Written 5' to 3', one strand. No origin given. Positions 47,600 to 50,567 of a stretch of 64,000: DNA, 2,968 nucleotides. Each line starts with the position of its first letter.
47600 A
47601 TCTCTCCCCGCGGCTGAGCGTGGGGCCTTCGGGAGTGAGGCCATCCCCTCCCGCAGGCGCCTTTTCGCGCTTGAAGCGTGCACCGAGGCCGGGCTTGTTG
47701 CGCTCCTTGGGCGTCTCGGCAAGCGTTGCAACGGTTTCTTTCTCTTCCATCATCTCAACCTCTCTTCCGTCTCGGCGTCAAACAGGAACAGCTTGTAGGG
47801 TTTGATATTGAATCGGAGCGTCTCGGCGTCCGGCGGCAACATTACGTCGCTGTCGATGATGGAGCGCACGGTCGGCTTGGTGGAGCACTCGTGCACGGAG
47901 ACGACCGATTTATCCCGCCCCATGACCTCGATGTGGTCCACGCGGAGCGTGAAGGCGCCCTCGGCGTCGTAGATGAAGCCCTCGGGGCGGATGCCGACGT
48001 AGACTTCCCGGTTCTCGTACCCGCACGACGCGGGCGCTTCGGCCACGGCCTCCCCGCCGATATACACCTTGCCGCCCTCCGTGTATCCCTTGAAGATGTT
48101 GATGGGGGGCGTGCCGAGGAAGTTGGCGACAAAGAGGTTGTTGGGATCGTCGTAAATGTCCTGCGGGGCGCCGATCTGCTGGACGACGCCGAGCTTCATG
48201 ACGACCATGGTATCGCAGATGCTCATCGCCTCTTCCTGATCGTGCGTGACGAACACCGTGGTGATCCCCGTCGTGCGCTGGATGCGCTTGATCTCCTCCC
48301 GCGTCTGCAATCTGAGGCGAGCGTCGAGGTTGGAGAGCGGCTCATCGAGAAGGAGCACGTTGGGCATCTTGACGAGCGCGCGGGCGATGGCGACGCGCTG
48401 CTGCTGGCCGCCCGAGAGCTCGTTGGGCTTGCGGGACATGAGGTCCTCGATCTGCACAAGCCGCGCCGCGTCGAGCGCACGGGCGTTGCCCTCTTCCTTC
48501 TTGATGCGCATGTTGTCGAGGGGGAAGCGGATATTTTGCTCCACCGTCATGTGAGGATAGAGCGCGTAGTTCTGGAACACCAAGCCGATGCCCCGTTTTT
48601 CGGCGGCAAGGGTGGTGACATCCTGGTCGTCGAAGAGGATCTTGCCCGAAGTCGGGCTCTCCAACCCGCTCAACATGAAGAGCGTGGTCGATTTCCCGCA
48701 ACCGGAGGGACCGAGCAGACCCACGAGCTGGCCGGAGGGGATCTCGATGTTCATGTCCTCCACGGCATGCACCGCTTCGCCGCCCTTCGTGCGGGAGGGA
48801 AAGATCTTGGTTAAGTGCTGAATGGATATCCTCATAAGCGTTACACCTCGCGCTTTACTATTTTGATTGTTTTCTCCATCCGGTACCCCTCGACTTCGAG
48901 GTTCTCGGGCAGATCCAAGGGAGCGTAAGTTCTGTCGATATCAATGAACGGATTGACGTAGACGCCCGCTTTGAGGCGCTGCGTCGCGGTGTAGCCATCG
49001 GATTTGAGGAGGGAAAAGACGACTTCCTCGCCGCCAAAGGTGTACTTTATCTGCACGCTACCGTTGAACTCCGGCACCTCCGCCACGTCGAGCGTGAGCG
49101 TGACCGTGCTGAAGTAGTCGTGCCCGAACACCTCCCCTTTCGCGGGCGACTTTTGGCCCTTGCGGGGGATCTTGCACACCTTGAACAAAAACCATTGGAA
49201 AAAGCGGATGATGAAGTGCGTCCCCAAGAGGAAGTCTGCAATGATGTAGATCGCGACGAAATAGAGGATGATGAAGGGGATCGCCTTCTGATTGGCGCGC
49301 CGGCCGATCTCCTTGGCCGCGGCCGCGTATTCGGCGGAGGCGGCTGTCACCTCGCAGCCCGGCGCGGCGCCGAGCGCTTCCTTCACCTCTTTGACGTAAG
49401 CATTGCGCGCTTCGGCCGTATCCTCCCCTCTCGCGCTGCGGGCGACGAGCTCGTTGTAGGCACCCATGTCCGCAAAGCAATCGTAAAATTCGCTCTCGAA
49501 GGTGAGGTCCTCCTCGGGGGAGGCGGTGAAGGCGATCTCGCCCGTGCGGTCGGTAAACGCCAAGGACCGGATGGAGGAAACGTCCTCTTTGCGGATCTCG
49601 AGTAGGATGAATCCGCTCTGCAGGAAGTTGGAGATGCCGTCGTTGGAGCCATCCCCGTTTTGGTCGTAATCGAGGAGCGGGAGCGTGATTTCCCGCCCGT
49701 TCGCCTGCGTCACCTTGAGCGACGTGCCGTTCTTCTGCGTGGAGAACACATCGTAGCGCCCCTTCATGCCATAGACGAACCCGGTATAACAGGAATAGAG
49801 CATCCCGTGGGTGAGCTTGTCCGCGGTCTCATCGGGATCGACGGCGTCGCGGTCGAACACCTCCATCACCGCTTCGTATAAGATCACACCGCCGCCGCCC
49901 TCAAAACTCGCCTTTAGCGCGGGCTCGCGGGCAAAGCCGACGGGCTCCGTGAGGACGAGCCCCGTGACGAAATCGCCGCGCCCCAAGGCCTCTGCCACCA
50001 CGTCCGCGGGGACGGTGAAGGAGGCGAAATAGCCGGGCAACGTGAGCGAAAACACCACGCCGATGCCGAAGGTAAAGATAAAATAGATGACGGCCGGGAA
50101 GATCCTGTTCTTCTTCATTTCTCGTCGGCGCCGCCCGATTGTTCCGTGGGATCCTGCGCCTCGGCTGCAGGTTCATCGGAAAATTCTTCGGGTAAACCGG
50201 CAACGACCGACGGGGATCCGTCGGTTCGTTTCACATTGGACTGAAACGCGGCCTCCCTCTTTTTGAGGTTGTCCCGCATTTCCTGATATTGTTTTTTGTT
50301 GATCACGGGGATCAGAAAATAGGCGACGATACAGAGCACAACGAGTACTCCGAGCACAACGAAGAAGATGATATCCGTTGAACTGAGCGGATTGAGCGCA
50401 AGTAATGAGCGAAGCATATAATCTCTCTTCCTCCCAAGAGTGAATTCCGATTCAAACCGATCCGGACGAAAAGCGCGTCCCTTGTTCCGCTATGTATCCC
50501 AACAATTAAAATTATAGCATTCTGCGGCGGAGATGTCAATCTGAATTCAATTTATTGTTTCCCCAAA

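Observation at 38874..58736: A ~20 kb minus-strand supercluster that looks like a complete extracellular nucleic-acid scavenging pathway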

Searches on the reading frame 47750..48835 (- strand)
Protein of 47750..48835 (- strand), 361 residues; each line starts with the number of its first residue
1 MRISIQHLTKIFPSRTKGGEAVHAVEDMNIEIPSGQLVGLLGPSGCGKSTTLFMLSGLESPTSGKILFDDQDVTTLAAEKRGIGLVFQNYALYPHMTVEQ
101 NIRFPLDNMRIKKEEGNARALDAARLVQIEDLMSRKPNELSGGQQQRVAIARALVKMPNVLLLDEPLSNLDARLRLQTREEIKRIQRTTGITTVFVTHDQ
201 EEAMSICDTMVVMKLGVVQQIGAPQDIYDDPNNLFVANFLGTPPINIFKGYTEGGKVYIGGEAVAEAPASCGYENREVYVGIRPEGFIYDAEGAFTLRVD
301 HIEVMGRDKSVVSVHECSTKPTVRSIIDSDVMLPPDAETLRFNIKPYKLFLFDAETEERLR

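Call 5: search_protein_families(library=pfam, proteins=[window:47750-48835:-], max_evalue=0.01)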
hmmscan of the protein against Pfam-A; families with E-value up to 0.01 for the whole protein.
window:47750-48835:- (361 aa): 5 families
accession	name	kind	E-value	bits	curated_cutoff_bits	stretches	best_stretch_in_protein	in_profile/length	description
PF00005.33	ABC_tran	-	2.5e-38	132.2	25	1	26-167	2-136/137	ABC transporter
PF17850.7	CysA_C_terminal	-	2.9e-06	28.2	29.7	1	246-285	1-39/43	CysA C-terminal regulatory domain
PF17912.7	OB_MalK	-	7.8e-06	27.1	27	1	241-285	1-51/53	MalK OB fold domain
PF13304.12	AAA_21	-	0.00093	19.8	27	0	104-201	198-301/304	AAA domain, putative AbiEii toxin, Type IV TA system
PF03215.21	Rad17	-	0.0086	16.5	23.8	0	28-57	38-67/186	Rad17 P-loop domain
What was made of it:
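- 47750..48835 (-): Cassette gene 3: UgpC/MalK-type ABC ATPase (361 aa). Pfam ABC_tran + OB_MalK (call 5).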

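Call 7: search_protein_families(library=ncbifam, proteins=[window:47750-48835:-], max_evalue=0.01)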
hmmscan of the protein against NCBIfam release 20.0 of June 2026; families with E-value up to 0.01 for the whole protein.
window:47750-48835:- (361 aa): 188 families (the best 25 are shown)
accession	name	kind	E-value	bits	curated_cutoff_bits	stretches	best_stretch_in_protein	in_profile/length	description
NF008653.0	PRK11650.1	subfamily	1.8e-106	356.2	432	1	3-360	4-355/357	sn-glycerol-3-phosphate ABC transporter ATP-binding protein UgpC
NF040933.2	ABC_arch_GlcV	equivalog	5.7e-96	321.5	450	1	2-324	2-322/357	glucose ABC transporter ATP-binding protein GlcV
TIGR03265.1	PhnT2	equivalog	2.8e-94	316.2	457.7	1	19-310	14-307/353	putative 2-aminoethylphosphonate ABC transporter ATP-binding protein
NF006987.0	PRK09452.1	equivalog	9e-93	310.9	482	1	20-251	28-257/378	spermidine/putrescine ABC transporter ATP-binding protein PotA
TIGR01187.1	potA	subfamily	1.7e-89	300.1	355.6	1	40-252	1-211/325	polyamine ABC transporter ATP-binding protein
NF043075.1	MMSYN1_0197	equivalog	1.1e-86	290.9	550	1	21-306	14-299/341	spermidine/putrescine ABC transporter ATP-binding protein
NF008513.0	PRK11432.1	equivalog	1.5e-86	290.5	496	1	22-314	19-312/351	ferric ABC transporter ATP-binding protein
NF008233.0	PRK11000.1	equivalog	2.8e-82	276.5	568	1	20-355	14-356/369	maltose/maltodextrin ABC transporter ATP-binding protein MalK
TIGR00968.1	3a0106s01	subfamily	2e-79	266.5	342.75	1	21-242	12-233/237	sulfate ABC transporter ATP-binding protein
NF040840.2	tungstate_WtpC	equivalog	1.9e-73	247.7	440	1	25-291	16-280/347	tungstate ABC transporter ATP-binding protein WtpC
NF008105.0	PRK10851.1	equivalog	1.9e-73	247.3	502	1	1-264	1-259/362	sulfate/thiosulfate ABC transporter ATP-binding protein CysA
TIGR03258.1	PhnT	equivalog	3.1e-73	246.9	499.15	1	24-289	23-293/359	2-aminoethylphosphonate ABC transport system ATP-binding subunit PhnT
NF008621.0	PRK11607.1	equivalog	6.6e-73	245.7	613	1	16-251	26-259/377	putrescine ABC transporter ATP-binding subunit PotG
TIGR01186.1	proV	subfamily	4.6e-66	223.4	326.6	1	22-242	6-232/363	betaine/proline/choline family ABC transporter ATP-binding protein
NF040729.1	ABC_ATP_SaoA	equivalog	3.9e-53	180.4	360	1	2-214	1-207/248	ABC transporter ATP-binding protein SaoA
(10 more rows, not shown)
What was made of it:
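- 47750..48835 (-): NCBIfam UgpC, E 2e-106 (call 7).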

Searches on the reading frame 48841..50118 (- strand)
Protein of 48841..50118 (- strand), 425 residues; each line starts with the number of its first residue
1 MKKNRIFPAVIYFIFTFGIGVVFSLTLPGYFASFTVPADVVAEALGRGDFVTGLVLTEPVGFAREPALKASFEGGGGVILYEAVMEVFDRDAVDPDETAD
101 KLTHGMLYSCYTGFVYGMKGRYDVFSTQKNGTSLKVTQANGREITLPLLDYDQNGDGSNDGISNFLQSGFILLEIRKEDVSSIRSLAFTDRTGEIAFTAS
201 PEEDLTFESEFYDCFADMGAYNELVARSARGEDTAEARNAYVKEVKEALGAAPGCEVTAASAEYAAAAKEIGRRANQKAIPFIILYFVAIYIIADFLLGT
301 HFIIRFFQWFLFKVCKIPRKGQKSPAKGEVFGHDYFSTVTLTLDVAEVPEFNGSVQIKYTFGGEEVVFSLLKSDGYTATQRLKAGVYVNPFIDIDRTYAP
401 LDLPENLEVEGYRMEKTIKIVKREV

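Call 5: search_protein_families(library=pfam, proteins=[window:48841-50118:-], max_evalue=0.01)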
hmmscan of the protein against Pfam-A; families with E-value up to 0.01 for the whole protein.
window:48841-50118:- (425 aa): 0 families

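Call 7: search_protein_families(library=ncbifam, proteins=[window:48841-50118:-], max_evalue=0.01)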
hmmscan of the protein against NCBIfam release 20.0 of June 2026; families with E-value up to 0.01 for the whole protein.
window:48841-50118:- (425 aa): 0 families

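Call 49: search_solved_structures(query=A3, max_evalue=5)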
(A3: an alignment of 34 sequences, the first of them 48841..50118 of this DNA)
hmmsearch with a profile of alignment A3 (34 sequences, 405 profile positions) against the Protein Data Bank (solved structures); distinct sequences matched with E-value up to 5: 3.
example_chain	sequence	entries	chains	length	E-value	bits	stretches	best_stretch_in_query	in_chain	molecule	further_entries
2dgu_A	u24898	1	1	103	0.51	12.2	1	126-194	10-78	Heterogeneous nuclear ribonucleoprotein Q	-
8bsi_a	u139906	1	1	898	0.78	11.6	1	38-167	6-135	Elongation factor 2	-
9gai_D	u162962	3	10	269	1.7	10.5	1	58-132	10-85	3-methylbenzoyl-CoA reductase alpha subunit MbdQ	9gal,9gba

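Call 50: search_protein_families(library=pfam, alignment_id=A3, max_evalue=0.05)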
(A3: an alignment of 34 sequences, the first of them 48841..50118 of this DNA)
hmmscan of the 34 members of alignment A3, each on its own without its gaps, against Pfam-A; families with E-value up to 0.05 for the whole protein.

A. member 1, window:48841-50118:- (425 aa): 0 families

B. families by the number of members that match (of 34 scanned): 8 families
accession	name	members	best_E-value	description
PF18481.7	DUF5616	1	0.003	Domain of unknown function (DUF5616)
PF19962.4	EAD9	1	0.0046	Effector-associated domain 9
PF10906.13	Mrx7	1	0.0077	MIOREX complex component 7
PF15561.11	Imm15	1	0.0079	Immunity protein 15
PF23213.1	DUF7065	1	0.011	Domain of unknown function (DUF7065)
PF19658.4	DUF6161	1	0.014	Family of unknown function (DUF6161)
PF12256.14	TcdB_toxin_midN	1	0.031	Insecticide toxin TcdB middle/N-terminal region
PF10181.15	PIG-H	1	0.045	GPI-GlcNAc transferase complex, PIG-H component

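Call 52: find_homologous_proteins(query=A3, max_evalue=0.001)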
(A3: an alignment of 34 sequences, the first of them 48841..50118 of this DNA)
Query A3 (34 sequences) (425 aa, profile of the alignment): 69 proteins with E <= 0.001 among 8000 candidates.
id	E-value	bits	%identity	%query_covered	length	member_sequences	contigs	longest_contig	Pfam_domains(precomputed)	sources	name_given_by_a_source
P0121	4.4e-164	564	43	100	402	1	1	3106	-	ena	-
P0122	7.0e-160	550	41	100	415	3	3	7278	-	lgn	-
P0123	1.4e-159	549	44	100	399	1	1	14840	-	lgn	-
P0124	1.3e-158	546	43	100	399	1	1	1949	-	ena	-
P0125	9.0e-152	524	41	100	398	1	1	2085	-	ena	-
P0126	1.3e-148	513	71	100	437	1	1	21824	-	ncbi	-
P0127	4.3e-148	511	44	100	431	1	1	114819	-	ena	-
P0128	6.6e-148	511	44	100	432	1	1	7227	-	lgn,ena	-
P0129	8.4e-148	510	60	100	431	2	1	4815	-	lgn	-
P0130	1.6e-147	510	66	100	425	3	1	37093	-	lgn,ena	-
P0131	2.4e-147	509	50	100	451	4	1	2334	-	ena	-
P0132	3.5e-147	508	43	100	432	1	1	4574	-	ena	-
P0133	8.4e-147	507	62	100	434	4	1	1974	-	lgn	-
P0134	4.6e-146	505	66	100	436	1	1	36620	-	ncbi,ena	-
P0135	6.1e-146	504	67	100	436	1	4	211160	-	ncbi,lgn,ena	-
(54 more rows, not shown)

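Call 66: predict_structure(alignment_id=A5)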
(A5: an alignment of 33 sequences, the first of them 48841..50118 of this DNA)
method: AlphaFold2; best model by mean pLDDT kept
length: 425 residues; sequences in the alignment: 33
mean_pLDDT: 88.2   pTM: 0.67
mean pLDDT of the five models: 88.2, 86.7, 85.9, 85.6, 82.2
residues with pLDDT >= 90: 267; 70-90: 123; 50-70: 20; < 50: 15
segments of 3 or more residues with pLDDT < 50: 321-332
pLDDT, mean of each block of 10 residues (from residue 1): 70 89 91 92 96 96 97 94 88 59 90 94 90 97 95 88 89 96 98 96 96 94 92 94 95 95 95 95 92 76 74 75 42 72 91 92 90 93 87 90 86 87 78
secondary structure, 60 per line:
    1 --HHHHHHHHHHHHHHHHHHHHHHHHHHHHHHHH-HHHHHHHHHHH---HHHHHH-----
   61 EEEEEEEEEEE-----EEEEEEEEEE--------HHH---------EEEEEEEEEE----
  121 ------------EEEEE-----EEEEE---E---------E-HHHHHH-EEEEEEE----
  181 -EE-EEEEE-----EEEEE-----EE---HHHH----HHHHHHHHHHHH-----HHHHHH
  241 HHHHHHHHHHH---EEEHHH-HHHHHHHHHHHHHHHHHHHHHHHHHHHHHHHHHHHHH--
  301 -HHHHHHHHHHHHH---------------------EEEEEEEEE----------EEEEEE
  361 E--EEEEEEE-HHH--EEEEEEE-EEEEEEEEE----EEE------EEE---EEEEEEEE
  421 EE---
elements in order: H3-34 H36-46 H50-55 E61-71 E77-86 E107-116 E133-137 E143-147 H163-168 E170-176 E185-189 E195-199 H210-213 H218-229 H235-251 E255-257 H262-298 H302-314 E336-344 E355-361 E364-370 E377-383 E385-393 E398-400 E407-409 E413-422

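Call 69: fold_search(model_id=the predicted structure, library=pdb)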
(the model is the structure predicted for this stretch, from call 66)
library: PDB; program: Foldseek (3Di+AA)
matches with E <= 10: 524; with E <= 0.001: 0
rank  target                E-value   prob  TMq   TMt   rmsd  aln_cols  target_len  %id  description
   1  5xya                  1.4e-03  1.00  0.17  0.06   3.5        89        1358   16  Crystal structure of a serine protease from Streptococcus species (released 2018-08-08)
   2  6j7v                  1.7e-03  0.35  0.11  0.09  19.0       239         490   14  Structure of HRPV6 VP5 fitted in the cryoEM density of the spike (released 2019-03-06)
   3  7edd                  3.8e-03  1.00  0.17  0.05   3.6        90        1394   17  Crystal structure of a serine protease from Streptococcus pyogenes (released 2021-05-12)
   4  6qgi                  5.7e-03  0.16  0.09  0.08  18.4       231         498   15  Crystal structure of VP5 from Haloarchaeal pleomorphic virus 2 (released 2019-02-27)
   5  6vjb                  3.1e-02  1.00  0.17  0.06   3.5        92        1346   13  Crystal structure of a catalytically inactive CXC Chemokine-degrading protease SpyCEP from Streptococcus pyogenes (released 2020-04-15)
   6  9kbf_C                3.9e-02  0.47  0.16  0.16   8.7       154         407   12  Cryo-EM structure of the SKP1-FBXO3 complex (released 2025-02-19)
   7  8bdw_A                4.9e-02  0.99  0.16  0.55   4.6        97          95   18  Crystal structure of CnaB2 domain from Lactobacillus plantarum (released 2023-02-22)
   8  6fwv_B                4.9e-02  0.35  0.16  0.13  31.3       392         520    9  The Bacillus anthracis TIE protein (released 2018-08-08)
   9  3irp                  5.2e-02  0.41  0.17  0.17  31.3       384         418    5  Crystal structure of functional region of UafA from Staphylococcus saprophyticus at 1.50 angstrom resolution (released 2010-09-08)
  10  9kbd_C                7.4e-02  0.35  0.16  0.17   8.3       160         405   12  Cryo-EM structure of the CUL1-RBX1-SKP1-FBXO3 SCF ubiquition ligase complex (released 2025-02-19)
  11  3e8v                  7.8e-02  0.85  0.13  0.49   5.3        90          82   17  Crystal structure of a possible transglutaminase-family protein proteolytic fragment from Bacteroides fragilis (released 2008-09-02)
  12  3irz                  9.8e-02  0.30  0.16  0.17  31.0       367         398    8  Crystal structure of functional region of UafA from Staphylococcus saprophyticus in P212121 form (released 2010-09-08)
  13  4yok                  1.2e-01  0.96  0.15  0.29   5.7       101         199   11  Crystal structure of a DUF3823 family protein (PARMER_04126) from Parabacteroides merdae ATCC 43184 at 1.80 A resolution (released 2015-03-25)
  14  4kl5_B                1.2e-01  0.10  0.08  0.19  16.3       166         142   10  Crystal structure of NpuDnaE intein (released 2013-09-04)
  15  5j4m_C                1.6e-01  0.75  0.14  0.21   9.1       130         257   12  Crystal structure of shaft pilin SpaA from Lactobacillus rhamnosus GG - E269A/D295N double mutant (released 2016-07-20)
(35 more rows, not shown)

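Call 95: search_protein_representatives(alignment_id=A5)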
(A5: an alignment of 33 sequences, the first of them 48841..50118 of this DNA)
Query: 33 sequences, 424 profile positions. Proteins with E-value up to 0.001 (for the whole library): 153; up to 1e-10: 97; up to 1e-30: 68. The best 150 are listed.
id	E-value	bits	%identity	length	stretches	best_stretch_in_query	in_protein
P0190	1.1e-179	614.2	-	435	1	1-424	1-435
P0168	8.0e-166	568.5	-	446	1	1-423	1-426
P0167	9.0e-163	558.4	-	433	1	1-424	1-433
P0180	7.7e-160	548.8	-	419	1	1-424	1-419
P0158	5.7e-157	539.3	-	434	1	1-424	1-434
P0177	5.6e-152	522.9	-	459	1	1-422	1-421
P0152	2.3e-150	517.6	-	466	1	1-423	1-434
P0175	8.9e-146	502.4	-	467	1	1-423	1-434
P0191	3.7e-144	497.1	-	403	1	1-424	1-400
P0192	4.2e-137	473.8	-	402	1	1-423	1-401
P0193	1.5e-127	442.4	-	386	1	1-424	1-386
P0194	2.4e-122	425.2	-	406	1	1-423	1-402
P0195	2.2e-121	422.0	-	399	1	2-423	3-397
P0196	9.6e-115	400.2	-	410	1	1-424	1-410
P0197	6.7e-114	397.4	-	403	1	4-423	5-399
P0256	1.9e-25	106.0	-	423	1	8-414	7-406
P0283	4.1e-10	55.5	-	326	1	7-289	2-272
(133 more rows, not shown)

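Call 96: find_encoding_contigs(protein=P0256, flank=8000, max_places=2)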
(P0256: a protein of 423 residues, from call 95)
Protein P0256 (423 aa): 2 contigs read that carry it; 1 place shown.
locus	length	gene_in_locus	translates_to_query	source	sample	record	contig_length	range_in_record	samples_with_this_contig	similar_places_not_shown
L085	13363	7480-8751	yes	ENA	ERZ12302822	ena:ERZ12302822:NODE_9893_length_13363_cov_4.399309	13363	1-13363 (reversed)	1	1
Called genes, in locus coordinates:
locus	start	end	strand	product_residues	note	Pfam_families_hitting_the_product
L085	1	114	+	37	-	?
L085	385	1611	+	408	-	PF00579:tRNA-synt_1b, PF22421:SYY_C-terminal, PF01479:S4 (weak)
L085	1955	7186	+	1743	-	-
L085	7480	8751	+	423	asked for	-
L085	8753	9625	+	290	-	PF00483:NTP_transferase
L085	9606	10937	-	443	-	PF00392:GntR (weak), PF00155:Aminotran_1_2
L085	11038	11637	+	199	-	PF07155:ECF-ribofla_trS, PF12822:ECF_trnsprt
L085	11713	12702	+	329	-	PF13280:WYL, PF25583:WCX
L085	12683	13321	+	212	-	PF00702:Hydrolase, PF12710:HAD, PF13419:HAD_2, PF13242:Hydrolase_like (weak)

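Call 97: find_encoding_contigs(protein=P0283, flank=8000, max_places=2)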
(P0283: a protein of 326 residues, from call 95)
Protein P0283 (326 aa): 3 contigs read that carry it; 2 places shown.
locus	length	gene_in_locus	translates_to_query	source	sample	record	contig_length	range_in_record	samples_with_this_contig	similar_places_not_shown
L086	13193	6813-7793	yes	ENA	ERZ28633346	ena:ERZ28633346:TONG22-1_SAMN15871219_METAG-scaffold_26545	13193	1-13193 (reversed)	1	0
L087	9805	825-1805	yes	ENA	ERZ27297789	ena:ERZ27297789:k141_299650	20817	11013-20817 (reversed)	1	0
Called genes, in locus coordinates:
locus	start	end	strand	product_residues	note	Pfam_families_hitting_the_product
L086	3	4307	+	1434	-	?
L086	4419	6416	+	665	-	-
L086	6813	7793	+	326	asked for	-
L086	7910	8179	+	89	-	PF07866:DUF1653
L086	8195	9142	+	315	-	-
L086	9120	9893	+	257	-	PF00528:BPD_transp_1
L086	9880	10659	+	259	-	PF02463:SMC_N, PF13175:AAA_15 (faint), PF13476:AAA_23, PF20720:nSTAND3 (faint), PF00005:ABC_tran, PF13401:AAA_22 (faint), PF13304:AAA_21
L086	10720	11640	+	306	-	PF21106:YtxK_like, PF02384:N6_Mtase (weak)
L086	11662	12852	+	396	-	PF00871:Acetate_kinase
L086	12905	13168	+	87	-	-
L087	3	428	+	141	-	?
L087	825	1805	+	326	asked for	-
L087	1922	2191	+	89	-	PF07866:DUF1653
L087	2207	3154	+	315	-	-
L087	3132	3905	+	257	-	PF00528:BPD_transp_1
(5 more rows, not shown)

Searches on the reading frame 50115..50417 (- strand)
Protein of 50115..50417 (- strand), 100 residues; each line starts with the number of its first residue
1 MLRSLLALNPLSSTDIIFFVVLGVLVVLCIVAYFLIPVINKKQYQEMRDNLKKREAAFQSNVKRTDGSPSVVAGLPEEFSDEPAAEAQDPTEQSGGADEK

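Call 5: search_protein_families(library=pfam, proteins=[window:50115-50417:-], max_evalue=0.01)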
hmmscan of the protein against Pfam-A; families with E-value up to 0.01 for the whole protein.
window:50115-50417:- (100 aa): 2 families
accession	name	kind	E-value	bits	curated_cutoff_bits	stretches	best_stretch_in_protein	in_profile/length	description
PF01733.24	Nucleoside_tran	-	0.0046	16.8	29.8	1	11-62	58-113/309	Nucleoside transporter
PF06237.18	SLC52_ribofla_tr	-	0.0091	15.5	27.9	1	17-59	194-236/429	Solute carrier family 52, riboflavin transporter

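Call 7: search_protein_families(library=ncbifam, proteins=[window:50115-50417:-], max_evalue=0.01)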
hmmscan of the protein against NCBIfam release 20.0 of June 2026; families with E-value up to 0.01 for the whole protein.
window:50115-50417:- (100 aa): 4 families
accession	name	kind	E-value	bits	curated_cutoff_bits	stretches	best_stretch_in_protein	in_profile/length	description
NF046005.2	near_gluc_PtsG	equivalog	0.00064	19.9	45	1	13-59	2-49/85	MPN207a family PTS transporter accessory protein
TIGR00939.1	2a57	subfamily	0.0016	17.3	297.5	1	13-68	172-228/439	nucleoside Transporter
NF007332.0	PRK09821.1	equivalog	0.0022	17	524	1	13-66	172-227/454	GntP family transporter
NF045753.1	MPN449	equivalog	0.0073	15.4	500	1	13-57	388-432/451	MPN449 family protein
